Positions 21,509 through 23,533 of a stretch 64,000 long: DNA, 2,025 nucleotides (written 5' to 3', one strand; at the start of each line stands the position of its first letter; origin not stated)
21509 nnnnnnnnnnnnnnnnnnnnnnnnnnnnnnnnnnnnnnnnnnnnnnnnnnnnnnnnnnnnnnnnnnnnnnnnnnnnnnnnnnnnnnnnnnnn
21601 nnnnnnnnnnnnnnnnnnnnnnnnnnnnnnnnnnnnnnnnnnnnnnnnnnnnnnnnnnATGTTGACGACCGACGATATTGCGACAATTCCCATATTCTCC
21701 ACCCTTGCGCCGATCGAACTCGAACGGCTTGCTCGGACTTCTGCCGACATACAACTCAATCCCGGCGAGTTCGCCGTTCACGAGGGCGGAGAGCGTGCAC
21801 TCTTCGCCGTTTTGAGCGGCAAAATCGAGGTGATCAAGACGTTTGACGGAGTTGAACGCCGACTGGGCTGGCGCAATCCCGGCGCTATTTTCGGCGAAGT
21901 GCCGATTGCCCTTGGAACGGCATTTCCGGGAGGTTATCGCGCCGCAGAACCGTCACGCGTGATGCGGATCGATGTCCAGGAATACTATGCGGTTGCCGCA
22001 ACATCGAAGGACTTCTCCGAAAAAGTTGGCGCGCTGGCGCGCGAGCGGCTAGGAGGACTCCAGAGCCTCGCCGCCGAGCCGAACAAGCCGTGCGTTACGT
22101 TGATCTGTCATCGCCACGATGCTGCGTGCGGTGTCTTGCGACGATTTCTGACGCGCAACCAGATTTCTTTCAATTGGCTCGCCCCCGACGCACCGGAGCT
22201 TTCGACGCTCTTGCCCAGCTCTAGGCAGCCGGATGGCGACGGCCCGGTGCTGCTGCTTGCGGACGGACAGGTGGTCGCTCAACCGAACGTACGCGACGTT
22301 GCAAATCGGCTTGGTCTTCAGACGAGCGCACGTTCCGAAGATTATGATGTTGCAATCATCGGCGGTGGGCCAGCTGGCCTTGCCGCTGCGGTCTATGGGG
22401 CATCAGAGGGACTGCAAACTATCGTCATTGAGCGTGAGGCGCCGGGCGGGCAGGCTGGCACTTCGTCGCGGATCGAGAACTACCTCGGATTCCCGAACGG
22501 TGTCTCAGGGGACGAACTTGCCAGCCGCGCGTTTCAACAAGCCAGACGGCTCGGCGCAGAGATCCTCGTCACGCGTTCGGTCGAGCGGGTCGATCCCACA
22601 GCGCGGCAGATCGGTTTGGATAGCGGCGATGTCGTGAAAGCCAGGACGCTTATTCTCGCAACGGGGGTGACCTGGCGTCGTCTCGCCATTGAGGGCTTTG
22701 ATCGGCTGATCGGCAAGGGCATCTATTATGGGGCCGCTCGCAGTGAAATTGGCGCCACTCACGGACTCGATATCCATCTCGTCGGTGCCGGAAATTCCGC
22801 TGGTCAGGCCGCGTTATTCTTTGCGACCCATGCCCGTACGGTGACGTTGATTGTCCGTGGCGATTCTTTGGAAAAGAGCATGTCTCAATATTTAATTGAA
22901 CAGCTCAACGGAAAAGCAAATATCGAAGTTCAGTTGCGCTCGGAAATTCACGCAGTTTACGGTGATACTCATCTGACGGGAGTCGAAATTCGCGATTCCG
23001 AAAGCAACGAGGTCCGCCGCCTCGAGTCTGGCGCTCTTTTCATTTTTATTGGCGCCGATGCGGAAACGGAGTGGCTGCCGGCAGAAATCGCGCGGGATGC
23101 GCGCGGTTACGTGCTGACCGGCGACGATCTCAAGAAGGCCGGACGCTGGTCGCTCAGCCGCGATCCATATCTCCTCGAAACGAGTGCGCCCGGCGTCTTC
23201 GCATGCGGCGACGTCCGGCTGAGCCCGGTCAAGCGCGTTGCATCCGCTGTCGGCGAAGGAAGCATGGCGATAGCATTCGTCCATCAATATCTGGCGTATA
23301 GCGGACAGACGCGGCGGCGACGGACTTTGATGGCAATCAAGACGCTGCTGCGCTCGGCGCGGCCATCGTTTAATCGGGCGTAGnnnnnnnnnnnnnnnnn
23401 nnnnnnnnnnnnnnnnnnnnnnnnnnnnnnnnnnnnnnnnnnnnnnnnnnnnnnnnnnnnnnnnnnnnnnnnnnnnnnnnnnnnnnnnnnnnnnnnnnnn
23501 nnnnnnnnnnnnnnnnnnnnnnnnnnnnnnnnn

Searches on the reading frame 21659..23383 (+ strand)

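Call 67: search_protein_families(library=pfam, proteins=[window:21659-23383:+], max_evalue=0.001)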
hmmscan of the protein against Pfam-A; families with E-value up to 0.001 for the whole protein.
window:21659-23383:+ (574 aa): 12 families
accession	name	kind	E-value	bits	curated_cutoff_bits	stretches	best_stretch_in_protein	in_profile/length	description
PF07992.20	Pyr_redox_2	-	7.1e-36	124.5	26.1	1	229-534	1-291/291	Pyridine nucleotide-disulphide oxidoreductase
PF13738.12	Pyr_redox_3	-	1.4e-12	48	30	1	295-436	91-241/305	Pyridine nucleotide-disulphide oxidoreductase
PF00027.35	cNMP_binding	-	1.3e-10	41.5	27.5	1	32-114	3-87/89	Cyclic nucleotide-binding domain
PF00070.33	Pyr_redox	-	1.4e-09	38.7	22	1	374-445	4-80/82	Pyridine nucleotide-disulphide oxidoreductase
PF01266.30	DAO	-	3.5e-08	33.8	27.9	1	230-271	1-41/353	FAD dependent oxidoreductase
PF12831.13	FAD_oxidored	-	1.1e-06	28.7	27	1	230-266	1-38/416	FAD dependent oxidoreductase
PF01946.23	Thi4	-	4.2e-06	26.6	26.2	1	228-267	17-58/235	Thi4 family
PF03486.20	HI0933_like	-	6.1e-06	26.3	50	1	230-261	2-33/244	HI0933-like protein Rossmann domain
PF00890.30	FAD_binding_2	-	9.8e-06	25.4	20.4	1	230-454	1-190/414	FAD binding domain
PF01494.25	FAD_binding_3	-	1.9e-05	24.5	22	1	228-261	1-34/349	FAD binding domain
PF13450.12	NAD_binding_8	-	0.00011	22.8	21.9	1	233-271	1-40/68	NAD(P)-binding Rossmann-like domain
PF01134.28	GIDA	-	0.00072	19.2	22.1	0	230-258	1-29/391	Glucose inhibited division protein A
